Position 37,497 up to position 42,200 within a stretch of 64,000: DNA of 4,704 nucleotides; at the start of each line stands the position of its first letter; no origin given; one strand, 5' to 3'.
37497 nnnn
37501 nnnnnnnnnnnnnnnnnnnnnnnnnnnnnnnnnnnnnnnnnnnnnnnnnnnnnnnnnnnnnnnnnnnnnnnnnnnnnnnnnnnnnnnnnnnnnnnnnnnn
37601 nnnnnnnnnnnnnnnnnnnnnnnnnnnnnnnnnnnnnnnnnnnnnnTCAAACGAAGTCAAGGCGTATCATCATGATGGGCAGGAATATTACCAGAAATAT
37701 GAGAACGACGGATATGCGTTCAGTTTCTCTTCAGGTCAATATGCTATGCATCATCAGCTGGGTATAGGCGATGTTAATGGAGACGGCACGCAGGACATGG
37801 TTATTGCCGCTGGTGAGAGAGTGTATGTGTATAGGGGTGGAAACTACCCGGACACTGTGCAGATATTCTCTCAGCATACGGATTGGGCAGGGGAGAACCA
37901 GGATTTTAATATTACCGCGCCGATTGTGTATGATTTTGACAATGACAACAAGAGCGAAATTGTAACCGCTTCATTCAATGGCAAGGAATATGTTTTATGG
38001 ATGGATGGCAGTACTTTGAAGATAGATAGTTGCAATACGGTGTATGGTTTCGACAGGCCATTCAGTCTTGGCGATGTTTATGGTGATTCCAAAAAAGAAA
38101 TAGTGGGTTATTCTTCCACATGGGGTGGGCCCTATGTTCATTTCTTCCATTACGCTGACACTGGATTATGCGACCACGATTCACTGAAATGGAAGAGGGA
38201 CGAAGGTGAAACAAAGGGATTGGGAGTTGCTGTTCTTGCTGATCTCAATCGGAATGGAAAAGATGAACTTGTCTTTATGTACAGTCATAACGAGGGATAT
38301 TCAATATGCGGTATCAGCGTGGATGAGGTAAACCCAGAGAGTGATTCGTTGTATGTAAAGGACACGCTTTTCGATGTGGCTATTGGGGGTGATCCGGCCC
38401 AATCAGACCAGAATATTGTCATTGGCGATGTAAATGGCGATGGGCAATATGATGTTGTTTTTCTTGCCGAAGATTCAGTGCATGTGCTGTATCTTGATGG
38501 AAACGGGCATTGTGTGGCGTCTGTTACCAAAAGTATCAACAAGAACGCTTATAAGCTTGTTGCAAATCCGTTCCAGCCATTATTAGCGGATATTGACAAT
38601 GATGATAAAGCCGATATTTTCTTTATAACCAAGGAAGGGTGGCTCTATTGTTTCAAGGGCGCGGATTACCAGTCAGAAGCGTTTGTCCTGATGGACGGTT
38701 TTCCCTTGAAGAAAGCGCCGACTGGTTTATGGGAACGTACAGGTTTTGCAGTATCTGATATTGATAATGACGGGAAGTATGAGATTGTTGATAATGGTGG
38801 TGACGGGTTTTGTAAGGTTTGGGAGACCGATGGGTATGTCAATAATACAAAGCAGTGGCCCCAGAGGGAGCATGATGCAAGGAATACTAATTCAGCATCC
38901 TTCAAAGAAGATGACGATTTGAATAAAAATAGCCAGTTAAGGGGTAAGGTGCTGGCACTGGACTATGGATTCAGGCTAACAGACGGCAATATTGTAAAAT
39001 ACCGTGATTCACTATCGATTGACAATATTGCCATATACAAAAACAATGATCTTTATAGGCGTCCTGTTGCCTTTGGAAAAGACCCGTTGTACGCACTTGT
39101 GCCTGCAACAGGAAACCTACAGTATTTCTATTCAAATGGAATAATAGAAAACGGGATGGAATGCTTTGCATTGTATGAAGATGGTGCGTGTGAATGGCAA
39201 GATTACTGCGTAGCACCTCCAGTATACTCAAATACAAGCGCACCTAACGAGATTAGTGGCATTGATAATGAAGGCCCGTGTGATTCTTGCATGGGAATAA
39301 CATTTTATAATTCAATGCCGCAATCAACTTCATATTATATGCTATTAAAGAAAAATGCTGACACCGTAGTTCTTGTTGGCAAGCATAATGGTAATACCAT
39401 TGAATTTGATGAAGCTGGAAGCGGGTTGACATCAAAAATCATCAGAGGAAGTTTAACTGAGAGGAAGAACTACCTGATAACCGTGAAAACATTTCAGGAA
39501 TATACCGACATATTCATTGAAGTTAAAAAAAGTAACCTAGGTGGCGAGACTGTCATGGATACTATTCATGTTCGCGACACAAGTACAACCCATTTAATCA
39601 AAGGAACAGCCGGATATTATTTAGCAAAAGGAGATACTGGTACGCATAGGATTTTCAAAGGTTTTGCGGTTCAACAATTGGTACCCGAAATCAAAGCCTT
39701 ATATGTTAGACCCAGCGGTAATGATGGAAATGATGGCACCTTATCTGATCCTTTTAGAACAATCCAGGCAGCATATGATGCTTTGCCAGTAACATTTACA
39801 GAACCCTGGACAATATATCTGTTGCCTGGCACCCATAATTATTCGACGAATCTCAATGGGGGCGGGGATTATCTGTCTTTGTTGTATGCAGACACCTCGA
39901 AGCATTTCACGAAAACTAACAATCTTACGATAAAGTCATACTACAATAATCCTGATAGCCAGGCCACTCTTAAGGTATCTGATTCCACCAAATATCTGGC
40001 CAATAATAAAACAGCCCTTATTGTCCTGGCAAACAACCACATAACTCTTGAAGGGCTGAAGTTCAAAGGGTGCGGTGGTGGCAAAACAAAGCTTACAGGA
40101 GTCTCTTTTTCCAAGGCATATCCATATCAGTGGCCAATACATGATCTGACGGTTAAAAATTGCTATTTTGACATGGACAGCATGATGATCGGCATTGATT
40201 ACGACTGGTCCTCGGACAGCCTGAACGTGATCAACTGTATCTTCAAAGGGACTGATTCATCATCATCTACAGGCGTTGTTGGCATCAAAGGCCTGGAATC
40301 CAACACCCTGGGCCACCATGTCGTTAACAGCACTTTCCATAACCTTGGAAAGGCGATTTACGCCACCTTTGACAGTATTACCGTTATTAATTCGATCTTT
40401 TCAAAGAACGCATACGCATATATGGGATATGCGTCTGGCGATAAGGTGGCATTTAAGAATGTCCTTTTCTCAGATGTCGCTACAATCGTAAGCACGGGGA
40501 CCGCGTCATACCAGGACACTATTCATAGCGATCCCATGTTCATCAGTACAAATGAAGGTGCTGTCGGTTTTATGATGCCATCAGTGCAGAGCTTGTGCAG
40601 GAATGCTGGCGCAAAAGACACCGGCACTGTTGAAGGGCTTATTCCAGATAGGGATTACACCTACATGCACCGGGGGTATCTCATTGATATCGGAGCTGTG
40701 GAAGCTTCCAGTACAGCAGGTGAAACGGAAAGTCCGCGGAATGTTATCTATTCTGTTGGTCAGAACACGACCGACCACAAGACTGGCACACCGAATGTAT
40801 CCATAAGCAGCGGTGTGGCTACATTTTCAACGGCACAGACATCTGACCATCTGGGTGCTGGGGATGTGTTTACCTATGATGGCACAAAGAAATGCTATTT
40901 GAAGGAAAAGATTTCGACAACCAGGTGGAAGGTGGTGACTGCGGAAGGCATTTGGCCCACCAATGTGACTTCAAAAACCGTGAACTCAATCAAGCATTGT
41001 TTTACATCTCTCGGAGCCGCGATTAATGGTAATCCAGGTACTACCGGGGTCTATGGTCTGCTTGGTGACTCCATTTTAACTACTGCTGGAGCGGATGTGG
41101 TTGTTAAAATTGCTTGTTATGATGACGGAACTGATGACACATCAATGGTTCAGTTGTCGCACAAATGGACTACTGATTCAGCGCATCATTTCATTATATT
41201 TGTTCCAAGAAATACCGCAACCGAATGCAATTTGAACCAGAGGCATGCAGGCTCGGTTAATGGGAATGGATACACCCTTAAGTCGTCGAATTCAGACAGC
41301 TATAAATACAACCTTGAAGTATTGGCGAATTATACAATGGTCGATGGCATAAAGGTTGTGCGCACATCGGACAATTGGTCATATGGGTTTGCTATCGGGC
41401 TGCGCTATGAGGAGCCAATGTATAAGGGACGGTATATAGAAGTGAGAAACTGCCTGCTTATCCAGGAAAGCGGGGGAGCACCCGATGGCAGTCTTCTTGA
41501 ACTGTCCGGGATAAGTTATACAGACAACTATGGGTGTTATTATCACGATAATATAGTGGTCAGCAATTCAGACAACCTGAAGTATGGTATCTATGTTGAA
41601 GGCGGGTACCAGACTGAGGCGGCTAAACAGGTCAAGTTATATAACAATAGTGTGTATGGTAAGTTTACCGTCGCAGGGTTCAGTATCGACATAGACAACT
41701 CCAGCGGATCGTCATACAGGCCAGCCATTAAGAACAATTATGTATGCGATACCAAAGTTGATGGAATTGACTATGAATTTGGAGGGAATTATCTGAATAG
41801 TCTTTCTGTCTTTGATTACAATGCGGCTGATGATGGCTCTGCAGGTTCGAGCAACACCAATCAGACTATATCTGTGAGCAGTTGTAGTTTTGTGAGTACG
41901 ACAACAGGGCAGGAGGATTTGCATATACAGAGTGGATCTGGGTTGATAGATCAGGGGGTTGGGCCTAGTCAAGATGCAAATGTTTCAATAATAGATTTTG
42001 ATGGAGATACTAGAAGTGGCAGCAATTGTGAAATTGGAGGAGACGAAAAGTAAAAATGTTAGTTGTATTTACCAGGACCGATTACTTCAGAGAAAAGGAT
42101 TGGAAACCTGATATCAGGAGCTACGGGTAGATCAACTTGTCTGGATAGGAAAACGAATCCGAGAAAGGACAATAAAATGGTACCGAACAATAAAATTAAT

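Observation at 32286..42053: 3255-aa giant surface protein combining a gingipain-type C25 peptidase with FG-GAP propeller and three beta-helix modules, lacking a T9SS CTD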

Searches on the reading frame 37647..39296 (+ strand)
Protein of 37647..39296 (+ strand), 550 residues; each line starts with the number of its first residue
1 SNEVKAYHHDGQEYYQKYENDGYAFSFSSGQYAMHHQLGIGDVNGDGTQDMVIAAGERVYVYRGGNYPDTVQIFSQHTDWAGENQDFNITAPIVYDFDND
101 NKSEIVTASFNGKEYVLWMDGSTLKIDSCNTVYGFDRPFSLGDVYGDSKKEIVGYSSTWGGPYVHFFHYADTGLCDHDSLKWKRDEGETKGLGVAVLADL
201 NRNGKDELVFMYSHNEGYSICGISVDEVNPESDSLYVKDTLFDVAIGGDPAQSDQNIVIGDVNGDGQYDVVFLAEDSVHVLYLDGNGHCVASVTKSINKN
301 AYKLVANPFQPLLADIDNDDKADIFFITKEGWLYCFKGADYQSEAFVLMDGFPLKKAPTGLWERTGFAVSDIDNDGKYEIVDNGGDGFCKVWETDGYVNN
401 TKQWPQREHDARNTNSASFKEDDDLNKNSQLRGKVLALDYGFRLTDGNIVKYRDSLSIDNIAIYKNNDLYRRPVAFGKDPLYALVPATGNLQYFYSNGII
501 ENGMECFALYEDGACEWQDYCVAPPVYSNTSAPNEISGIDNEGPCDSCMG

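Call 13: search_protein_families(library=pfam, proteins=[window:37647-39296:+], max_evalue=5)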
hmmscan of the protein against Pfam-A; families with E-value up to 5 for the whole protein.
window:37647-39296:+ (550 aa): 7 families
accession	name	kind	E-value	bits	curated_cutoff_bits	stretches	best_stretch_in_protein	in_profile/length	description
PF13517.12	FG-GAP_3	-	2.3e-20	73.4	26.9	3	261-325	1-60/61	FG-GAP-like repeat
PF01839.29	FG-GAP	-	1.3e-14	54.1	22.1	3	37-62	4-37/37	FG-GAP repeat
PF15907.11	Itfg2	-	6e-06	26.2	27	2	19-68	59-109/330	Integrin-alpha FG-GAP repeat-containing protein 2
PF14783.12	BBS2_Mid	-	0.0014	19.1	27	1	70-113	61-104/108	Ciliary BBSome complex subunit 2, middle region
PF25292.1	Beta-prop_CGLA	-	0.0019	18.2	26.8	1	79-123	21-65/316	Lambda-carrageenase beta-propeller domain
PF24574.2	Nm-ACP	-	0.01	16.5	27.5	1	93-143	18-66/95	ACP-like domain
PF21955.1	CarG-like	-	0.053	14.1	28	0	42-55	9-22/144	Carbapenem resistance protein CarG-like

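Call 14: search_protein_families(library=ncbifam, proteins=[window:37647-39296:+], max_evalue=5)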
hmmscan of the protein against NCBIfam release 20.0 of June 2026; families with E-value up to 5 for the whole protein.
window:37647-39296:+ (550 aa): 4 families
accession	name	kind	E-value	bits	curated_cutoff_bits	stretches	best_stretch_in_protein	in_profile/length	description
NF052323.1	T9SSA_dep_M6i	equivalog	3.6e-06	25.2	600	1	255-426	787-947/1043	T9SS-dependent M6-like inactivated metalloprotease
NF052506.1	PA5033_fam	subfamily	0.0028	16.5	100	1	27-64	20-57/284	PA5033 family protein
NF046077.1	LPS_M949_RS01915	subfamily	0.58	10.1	60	0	197-213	73-89/154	M949_RS01915 family surface polysaccharide biosynthesis protein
NF000157.1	fusid_est_FusH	equivalog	2.8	6.5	999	1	259-404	265-409/520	fusidic acid esterase FusH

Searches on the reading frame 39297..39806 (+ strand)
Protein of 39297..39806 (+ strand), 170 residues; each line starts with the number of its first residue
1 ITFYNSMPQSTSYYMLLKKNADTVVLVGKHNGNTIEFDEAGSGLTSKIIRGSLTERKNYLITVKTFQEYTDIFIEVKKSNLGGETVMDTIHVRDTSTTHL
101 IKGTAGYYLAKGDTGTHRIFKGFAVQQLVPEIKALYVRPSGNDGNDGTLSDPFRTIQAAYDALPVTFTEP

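Call 13: search_protein_families(library=pfam, proteins=[window:39297-39806:+], max_evalue=5)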
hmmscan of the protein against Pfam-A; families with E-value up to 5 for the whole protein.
window:39297-39806:+ (170 aa): 2 families
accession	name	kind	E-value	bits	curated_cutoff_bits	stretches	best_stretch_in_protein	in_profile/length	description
PF14135.11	DUF4302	-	0.08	13.3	27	1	14-97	117-200/241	Domain of unknown function (DUF4302)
PF24243.1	Phage_tail_C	-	0.13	12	23.7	1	157-165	8-16/26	Phage tail tip domain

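Call 14: search_protein_families(library=ncbifam, proteins=[window:39297-39806:+], max_evalue=5)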
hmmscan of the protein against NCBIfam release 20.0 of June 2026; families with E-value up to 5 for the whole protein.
window:39297-39806:+ (170 aa): 3 families
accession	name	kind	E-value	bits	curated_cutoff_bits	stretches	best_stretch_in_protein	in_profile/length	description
NF047854.1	LIC10774_subfam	equivalog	0.0042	16.1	380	1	126-160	52-87/358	LIC10774/LIC10365 family surface protein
NF041903.1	exo-PATE_PelX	equivalog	0.02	13.2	1490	1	53-165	316-421/734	pectate disaccharide-lyase PelX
NF041899.1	pec_ly_PelN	equivalog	0.11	11.3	740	1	134-163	27-56/437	pectate lyase PelN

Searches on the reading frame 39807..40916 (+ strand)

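Call 13: search_protein_families(library=pfam, proteins=[window:39807-40916:+], max_evalue=5)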
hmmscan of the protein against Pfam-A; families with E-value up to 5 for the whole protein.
window:39807-40916:+ (370 aa): 2 families
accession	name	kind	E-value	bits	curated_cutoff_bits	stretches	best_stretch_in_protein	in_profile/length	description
PF17161.10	DUF5123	-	0.00095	20.7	35.1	2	173-251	4-94/113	Domain of unknown function (DUF5123)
PF01658.22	Inos-1-P_synth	-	0.059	14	27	1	11-75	23-87/107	Myo-inositol-1-phosphate synthase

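Call 14: search_protein_families(library=ncbifam, proteins=[window:39807-40916:+], max_evalue=5)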
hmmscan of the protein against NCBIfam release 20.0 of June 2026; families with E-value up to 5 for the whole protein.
window:39807-40916:+ (370 aa): 0 families

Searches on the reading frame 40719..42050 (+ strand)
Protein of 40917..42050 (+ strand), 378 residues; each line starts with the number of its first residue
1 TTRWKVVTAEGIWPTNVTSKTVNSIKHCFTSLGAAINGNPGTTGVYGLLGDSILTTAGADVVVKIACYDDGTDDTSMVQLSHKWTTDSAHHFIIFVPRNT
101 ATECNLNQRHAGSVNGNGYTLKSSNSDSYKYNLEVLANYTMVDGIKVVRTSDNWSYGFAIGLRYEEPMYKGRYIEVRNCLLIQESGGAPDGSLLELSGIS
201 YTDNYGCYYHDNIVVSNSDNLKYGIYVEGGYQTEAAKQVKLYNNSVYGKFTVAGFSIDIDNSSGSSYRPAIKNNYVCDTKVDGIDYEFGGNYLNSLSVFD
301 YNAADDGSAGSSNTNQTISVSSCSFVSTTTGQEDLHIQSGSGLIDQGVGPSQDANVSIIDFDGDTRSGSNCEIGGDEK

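Call 13: search_protein_families(library=pfam, proteins=[window:40917-42050:+], max_evalue=5)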
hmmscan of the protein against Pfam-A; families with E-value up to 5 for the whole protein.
window:40917-42050:+ (378 aa): 1 family
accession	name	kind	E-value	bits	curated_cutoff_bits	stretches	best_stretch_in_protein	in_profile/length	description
PF12450.13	vWF_A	-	0.18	12.2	25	1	248-279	19-50/94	von Willebrand factor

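Call 14: search_protein_families(library=ncbifam, proteins=[window:40917-42050:+], max_evalue=5)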
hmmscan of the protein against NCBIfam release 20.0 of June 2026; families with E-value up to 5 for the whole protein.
window:40917-42050:+ (378 aa): 0 families

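Call 61: predict_structure(alignment_id=A4)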
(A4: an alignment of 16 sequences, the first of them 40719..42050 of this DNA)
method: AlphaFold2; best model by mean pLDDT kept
length: 444 residues; sequences in the alignment: 16
mean_pLDDT: 81.7   pTM: 0.88
mean pLDDT of the five models: 81.7, 79.7, 79.2, 76.1, 75.0
residues with pLDDT >= 90: 171; 70-90: 194; 50-70: 53; < 50: 26
segments of 3 or more residues with pLDDT < 50: 1-5, 105-109, 116-124, 392-395
pLDDT, mean of each block of 10 residues (from residue 1): 57 91 97 96 94 92 97 86 95 91 57 48 61 91 80 78 94 85 87 85 86 86 82 59 92 84 70 88 87 79 86 89 76 83 81 71 79 84 74 55 80 91 84 89 67
secondary structure, 60 per line:
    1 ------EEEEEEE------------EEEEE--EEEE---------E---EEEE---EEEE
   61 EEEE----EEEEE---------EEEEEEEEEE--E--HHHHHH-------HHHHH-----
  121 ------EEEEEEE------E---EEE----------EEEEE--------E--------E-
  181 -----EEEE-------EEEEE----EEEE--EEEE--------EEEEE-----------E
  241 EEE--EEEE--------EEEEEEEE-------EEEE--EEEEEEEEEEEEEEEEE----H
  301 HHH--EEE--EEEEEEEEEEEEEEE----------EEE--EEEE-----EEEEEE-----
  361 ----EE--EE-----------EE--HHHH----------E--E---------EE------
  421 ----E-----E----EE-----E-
elements in order: E7-13 E26-30 E33-36 E50-53 E57-64 E69-73 E83-92 H98-103 H111-115 E127-133 E144-146 E157-161 E186-189 E197-201 E206-209 E212-215 E224-228 E240-243 E246-249 E258-265 E273-276 E279-295 H300-303 E306-308 E311-325 E336-338 E341-344 E350-355 H386-389

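Call 64: fold_search(model_id=the predicted structure, library=pdb)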
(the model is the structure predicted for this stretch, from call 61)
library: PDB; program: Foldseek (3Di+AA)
matches with E <= 10: 245; with E <= 0.001: 0
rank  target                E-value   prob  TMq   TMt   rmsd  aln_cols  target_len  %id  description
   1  5c1c                  2.7e-02  0.82  0.25  0.34  12.5       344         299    9  Crystal Structure of the Pectin Methylesterase from Aspergillus niger in Deglycosylated Form (released 2015-07-01)
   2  7v6i_A                3.4e-02  0.30  0.20  0.16  16.9       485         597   11  Crystal structure of lacto-N-biosidase BsaX from Bifidobacterium saguini, lacto-N-biose complex (released 2022-02-09)
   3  9k4a_A                3.8e-02  0.10  0.13  0.10  18.8       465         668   11  Cryo-EM structure of depolymerase S2-4 from Klebsiella phage K64-1 (released 2026-03-25)
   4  7w1c_D                5.3e-02  0.09  0.12  0.10  19.9       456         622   10  Crystal structure of Klebsiella pneumoniae K1 capsule-specific polysaccharide lyase in a P1 crystal form (released 2022-05-18)
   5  7w1c_B                5.8e-02  0.12  0.15  0.11  19.0       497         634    8  Crystal structure of Klebsiella pneumoniae K1 capsule-specific polysaccharide lyase in a P1 crystal form (released 2022-05-18)
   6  7w1d_D                6.8e-02  0.09  0.13  0.10  19.9       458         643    9  Crystal structure of Klebsiella pneumoniae K1 capsule-specific polysaccharide lyase in a C2 crystal form (released 2022-05-18)
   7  8bke_AAA              7.1e-02  0.11  0.13  0.14  17.0       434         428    9  Crystal structure of the Klebsiella phage KP34p57 capsular depolymerase (released 2023-08-30)
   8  1ru4                  8.2e-02  0.47  0.28  0.30  12.2       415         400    9  Crystal structure of pectate lyase Pel9A (released 2004-04-13)
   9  9cdv_B                8.6e-02  0.66  0.34  0.35  10.1       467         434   12  Crystal Structure of Rhombotarget A (released 2025-07-02)
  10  9cdu_C                1.0e-01  0.60  0.33  0.34  10.8       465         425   10  Crystal Structure of Rhombotarget A-peptide Complex (released 2025-07-02)
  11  7v6m_A                1.2e-01  0.15  0.19  0.16  17.1       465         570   10  Crystal structure of lacto-N-biosidase TnX from Tynzenella nexilis, lacto-N-biose complex (released 2022-02-09)
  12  4ru4_B                1.7e-01  0.07  0.14  0.12  18.7       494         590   11  Crystal structure of the tailspike protein gp49 from Pseudomonas phage LKA1 (released 2015-11-18)
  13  7w1c_E                2.1e-01  0.07  0.15  0.11  19.6       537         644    8  Crystal structure of Klebsiella pneumoniae K1 capsule-specific polysaccharide lyase in a P1 crystal form (released 2022-05-18)
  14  7w1c_A                2.3e-01  0.06  0.13  0.10  20.1       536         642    8  Crystal structure of Klebsiella pneumoniae K1 capsule-specific polysaccharide lyase in a P1 crystal form (released 2022-05-18)
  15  9cdu_A                2.7e-01  0.23  0.28  0.28  12.4       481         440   12  Crystal Structure of Rhombotarget A-peptide Complex (released 2025-07-02)
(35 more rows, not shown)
